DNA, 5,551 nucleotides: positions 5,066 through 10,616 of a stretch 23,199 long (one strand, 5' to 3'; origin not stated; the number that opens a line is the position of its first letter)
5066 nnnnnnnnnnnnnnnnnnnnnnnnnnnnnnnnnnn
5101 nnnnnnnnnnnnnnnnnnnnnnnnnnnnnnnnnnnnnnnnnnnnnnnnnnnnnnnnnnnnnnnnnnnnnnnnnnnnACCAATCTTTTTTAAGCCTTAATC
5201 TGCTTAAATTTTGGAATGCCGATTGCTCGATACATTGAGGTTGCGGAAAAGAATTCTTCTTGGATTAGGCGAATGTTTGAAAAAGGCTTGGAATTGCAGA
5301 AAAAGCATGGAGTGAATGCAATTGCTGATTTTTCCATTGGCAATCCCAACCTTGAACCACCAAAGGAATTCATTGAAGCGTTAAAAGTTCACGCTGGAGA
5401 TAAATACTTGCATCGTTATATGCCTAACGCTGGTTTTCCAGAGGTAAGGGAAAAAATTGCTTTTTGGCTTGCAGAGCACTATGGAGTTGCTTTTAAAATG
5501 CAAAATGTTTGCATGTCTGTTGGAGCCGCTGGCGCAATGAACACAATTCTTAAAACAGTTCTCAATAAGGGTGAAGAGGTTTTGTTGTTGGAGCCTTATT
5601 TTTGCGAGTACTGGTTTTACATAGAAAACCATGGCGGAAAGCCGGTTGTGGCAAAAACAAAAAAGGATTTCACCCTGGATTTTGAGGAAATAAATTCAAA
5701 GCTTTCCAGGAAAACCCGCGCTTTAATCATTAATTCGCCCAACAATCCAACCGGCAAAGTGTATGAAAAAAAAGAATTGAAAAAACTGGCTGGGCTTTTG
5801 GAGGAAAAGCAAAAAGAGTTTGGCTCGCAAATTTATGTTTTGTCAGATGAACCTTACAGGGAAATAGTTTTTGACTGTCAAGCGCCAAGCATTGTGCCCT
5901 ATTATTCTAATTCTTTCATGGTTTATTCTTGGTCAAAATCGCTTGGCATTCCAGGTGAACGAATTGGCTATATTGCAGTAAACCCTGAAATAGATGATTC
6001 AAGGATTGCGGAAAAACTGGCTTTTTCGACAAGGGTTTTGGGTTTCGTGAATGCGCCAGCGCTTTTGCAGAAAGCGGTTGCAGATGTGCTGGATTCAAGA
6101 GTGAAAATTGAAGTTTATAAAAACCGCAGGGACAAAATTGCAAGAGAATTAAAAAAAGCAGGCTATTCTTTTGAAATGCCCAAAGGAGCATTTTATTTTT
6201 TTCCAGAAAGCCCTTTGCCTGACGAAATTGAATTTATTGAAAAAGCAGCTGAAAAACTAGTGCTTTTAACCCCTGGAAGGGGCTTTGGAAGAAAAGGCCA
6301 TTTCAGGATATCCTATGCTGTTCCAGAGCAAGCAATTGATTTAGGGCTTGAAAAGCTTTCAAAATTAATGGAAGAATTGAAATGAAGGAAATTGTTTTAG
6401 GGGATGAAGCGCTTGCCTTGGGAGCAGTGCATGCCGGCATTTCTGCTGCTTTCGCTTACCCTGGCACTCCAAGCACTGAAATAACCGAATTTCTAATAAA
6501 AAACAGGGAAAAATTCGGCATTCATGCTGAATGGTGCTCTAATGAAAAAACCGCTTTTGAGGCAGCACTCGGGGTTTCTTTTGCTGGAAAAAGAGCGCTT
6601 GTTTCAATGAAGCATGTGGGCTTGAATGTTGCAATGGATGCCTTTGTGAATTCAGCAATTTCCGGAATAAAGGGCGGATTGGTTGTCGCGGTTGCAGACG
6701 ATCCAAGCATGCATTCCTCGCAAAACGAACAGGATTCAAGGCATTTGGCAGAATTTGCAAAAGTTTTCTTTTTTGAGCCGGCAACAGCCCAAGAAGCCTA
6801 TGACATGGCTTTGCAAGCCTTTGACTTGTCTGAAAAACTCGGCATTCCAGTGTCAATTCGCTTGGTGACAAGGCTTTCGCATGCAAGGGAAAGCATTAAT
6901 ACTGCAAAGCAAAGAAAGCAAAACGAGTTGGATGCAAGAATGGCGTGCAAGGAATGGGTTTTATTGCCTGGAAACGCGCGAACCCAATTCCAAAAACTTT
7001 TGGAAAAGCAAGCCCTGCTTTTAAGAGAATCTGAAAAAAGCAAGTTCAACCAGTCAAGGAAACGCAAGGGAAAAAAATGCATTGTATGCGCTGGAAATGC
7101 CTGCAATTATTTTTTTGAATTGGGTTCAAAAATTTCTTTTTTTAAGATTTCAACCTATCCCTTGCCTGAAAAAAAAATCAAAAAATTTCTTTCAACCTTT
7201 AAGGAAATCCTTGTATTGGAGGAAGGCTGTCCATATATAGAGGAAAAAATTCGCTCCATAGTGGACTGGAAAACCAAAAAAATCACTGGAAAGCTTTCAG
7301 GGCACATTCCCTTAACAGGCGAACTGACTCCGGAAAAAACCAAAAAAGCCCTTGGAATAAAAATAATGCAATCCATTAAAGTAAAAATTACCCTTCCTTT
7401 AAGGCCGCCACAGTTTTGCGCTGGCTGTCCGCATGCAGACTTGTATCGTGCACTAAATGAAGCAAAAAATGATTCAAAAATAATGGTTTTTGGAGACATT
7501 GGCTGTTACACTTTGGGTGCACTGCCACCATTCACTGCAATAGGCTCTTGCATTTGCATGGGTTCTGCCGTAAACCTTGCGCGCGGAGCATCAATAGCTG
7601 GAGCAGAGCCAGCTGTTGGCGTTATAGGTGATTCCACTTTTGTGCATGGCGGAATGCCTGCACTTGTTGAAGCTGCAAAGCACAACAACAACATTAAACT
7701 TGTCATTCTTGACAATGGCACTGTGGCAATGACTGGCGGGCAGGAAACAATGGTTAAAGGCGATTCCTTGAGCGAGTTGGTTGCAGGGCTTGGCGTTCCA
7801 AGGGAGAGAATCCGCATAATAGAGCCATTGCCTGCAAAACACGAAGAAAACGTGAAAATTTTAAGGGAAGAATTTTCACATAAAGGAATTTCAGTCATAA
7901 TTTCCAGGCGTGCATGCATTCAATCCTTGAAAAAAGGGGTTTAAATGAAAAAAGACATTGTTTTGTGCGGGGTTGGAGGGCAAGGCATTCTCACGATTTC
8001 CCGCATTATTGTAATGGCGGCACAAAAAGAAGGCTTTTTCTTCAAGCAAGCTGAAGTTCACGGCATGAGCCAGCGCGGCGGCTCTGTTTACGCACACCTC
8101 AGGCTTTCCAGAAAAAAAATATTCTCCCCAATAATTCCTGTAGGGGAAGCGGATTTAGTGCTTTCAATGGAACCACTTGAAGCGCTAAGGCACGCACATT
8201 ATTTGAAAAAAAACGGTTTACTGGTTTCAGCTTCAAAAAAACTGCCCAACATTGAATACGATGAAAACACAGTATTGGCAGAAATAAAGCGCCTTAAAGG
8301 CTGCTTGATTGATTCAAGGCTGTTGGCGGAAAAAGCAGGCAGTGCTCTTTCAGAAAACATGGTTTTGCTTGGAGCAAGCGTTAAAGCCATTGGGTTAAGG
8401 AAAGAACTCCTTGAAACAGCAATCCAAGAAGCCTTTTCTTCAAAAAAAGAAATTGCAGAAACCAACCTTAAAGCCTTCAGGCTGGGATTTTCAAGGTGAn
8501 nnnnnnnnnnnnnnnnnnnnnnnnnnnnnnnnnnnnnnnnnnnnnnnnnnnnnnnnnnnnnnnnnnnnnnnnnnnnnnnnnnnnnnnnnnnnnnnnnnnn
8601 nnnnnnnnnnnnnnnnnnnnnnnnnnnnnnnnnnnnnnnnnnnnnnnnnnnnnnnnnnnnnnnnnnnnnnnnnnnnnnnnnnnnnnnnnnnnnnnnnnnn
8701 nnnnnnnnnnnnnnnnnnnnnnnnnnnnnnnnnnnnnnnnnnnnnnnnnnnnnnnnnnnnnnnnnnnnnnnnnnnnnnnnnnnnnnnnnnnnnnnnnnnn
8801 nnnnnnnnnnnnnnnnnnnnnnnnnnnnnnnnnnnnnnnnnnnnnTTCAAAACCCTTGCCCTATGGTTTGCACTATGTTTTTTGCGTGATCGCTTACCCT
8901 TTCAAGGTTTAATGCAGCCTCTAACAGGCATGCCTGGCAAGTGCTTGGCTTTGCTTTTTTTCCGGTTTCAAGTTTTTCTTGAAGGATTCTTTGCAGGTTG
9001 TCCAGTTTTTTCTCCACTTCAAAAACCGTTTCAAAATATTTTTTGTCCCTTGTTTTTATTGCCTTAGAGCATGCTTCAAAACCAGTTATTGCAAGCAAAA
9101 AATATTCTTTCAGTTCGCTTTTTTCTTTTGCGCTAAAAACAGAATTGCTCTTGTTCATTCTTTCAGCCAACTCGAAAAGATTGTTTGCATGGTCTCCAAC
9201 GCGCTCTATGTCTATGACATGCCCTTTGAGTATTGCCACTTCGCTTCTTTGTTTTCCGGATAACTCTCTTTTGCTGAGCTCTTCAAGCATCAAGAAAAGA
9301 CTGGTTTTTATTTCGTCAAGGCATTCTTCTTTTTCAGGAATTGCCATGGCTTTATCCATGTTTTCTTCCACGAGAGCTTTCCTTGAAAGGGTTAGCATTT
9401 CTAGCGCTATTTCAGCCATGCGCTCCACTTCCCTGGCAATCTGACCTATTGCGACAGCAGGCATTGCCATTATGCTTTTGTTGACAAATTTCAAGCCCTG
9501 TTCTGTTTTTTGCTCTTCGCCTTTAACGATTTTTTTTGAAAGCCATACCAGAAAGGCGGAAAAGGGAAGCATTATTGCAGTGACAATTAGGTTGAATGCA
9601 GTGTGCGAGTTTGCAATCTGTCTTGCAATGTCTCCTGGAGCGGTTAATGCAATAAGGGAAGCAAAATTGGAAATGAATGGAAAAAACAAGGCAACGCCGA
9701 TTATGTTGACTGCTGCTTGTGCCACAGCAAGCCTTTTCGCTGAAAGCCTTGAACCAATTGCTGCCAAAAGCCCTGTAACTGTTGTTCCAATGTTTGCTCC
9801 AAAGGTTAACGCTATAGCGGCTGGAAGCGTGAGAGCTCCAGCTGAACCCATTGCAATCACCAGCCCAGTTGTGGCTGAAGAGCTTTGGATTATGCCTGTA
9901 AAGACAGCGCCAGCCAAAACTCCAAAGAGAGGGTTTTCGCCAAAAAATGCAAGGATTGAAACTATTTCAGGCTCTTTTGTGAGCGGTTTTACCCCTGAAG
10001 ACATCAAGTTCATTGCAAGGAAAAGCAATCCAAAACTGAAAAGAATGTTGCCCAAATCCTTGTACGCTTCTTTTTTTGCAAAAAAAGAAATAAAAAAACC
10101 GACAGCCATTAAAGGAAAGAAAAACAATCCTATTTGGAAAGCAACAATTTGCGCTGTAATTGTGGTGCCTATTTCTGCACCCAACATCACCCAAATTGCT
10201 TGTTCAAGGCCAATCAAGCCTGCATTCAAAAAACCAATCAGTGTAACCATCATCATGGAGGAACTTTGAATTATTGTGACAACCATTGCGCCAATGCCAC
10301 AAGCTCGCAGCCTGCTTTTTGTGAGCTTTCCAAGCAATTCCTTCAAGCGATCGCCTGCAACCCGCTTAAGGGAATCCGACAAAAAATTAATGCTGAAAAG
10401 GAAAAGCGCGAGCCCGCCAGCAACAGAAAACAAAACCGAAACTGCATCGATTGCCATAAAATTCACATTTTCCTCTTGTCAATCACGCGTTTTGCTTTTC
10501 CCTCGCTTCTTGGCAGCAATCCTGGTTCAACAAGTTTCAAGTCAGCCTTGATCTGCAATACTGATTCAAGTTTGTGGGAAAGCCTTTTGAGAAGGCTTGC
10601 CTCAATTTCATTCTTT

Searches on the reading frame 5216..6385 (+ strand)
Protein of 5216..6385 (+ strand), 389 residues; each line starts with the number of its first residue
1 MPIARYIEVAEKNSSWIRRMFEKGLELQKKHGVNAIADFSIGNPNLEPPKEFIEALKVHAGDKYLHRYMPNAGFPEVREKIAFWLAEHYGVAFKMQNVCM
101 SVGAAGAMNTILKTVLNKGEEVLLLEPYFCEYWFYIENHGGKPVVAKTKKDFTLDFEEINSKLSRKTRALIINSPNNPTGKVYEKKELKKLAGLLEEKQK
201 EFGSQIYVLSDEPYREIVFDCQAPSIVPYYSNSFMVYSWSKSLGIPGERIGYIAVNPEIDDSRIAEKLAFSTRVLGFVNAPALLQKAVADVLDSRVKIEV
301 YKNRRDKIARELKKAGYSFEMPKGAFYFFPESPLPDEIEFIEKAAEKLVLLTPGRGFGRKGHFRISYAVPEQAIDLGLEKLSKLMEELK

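Call 96: search_protein_families(library=pfam, proteins=[window:5216-6385:+], max_evalue=0.00001)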
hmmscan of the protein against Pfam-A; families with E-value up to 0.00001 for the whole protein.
window:5216-6385:+ (389 aa): 1 family
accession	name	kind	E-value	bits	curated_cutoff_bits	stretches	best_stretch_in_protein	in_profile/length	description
PF00155.27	Aminotran_1_2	-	3.9e-53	181.4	19.7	1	38-380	5-360/361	Aminotransferase class I and II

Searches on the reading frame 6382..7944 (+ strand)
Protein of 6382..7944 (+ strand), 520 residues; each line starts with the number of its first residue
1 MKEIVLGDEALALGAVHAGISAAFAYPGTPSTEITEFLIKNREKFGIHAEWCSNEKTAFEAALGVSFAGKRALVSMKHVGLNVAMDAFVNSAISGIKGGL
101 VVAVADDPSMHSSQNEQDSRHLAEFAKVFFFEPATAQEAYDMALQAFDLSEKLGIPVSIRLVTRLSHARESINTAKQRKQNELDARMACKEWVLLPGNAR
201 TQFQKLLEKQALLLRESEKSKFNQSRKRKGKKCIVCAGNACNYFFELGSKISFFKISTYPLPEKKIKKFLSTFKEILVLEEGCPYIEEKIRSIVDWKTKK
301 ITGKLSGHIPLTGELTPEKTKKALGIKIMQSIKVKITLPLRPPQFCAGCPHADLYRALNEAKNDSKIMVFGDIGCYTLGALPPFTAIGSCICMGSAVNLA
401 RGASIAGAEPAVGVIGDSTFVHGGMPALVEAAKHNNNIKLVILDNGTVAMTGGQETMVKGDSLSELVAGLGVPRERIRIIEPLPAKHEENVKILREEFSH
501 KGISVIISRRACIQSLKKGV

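Call 96: search_protein_families(library=pfam, proteins=[window:6382-7944:+], max_evalue=0.00001)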
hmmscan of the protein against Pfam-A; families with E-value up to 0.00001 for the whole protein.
window:6382-7944:+ (520 aa): 2 families
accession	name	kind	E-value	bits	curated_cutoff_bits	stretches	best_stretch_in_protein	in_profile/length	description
PF01855.24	POR_N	-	1.1e-15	58.5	27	1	14-182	2-175/231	Pyruvate flavodoxin/ferredoxin oxidoreductase, thiamine diP-bdg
PF02775.26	TPP_enzyme_C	-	2.1e-15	57.2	21.9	1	372-464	1-101/151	Thiamine pyrophosphate enzyme, C-terminal TPP binding domain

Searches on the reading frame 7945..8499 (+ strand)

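Call 107: search_protein_families(library=pfam, proteins=[window:7945-8499:+], max_evalue=0.001)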
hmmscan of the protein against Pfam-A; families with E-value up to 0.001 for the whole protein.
window:7945-8499:+ (184 aa): 1 family
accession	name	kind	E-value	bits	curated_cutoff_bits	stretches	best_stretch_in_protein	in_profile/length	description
PF01558.24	POR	-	7.5e-40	137.4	27.4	1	11-182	1-172/173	Pyruvate ferredoxin/flavodoxin oxidoreductase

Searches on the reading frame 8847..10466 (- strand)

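Call 96: search_protein_families(library=pfam, proteins=[window:8847-10466:-], max_evalue=0.00001)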
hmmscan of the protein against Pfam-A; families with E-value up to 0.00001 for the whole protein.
window:8847-10466:- (539 aa): 2 families
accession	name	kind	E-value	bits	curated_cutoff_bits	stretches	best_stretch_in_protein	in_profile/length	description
PF02690.20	Na_Pi_cotrans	-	7e-60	201.4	29.1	2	21-156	1-136/137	Na+/Pi-cotransporter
PF01895.24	PhoU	-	3.7e-19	69.3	23.5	2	347-432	1-87/89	PhoU domain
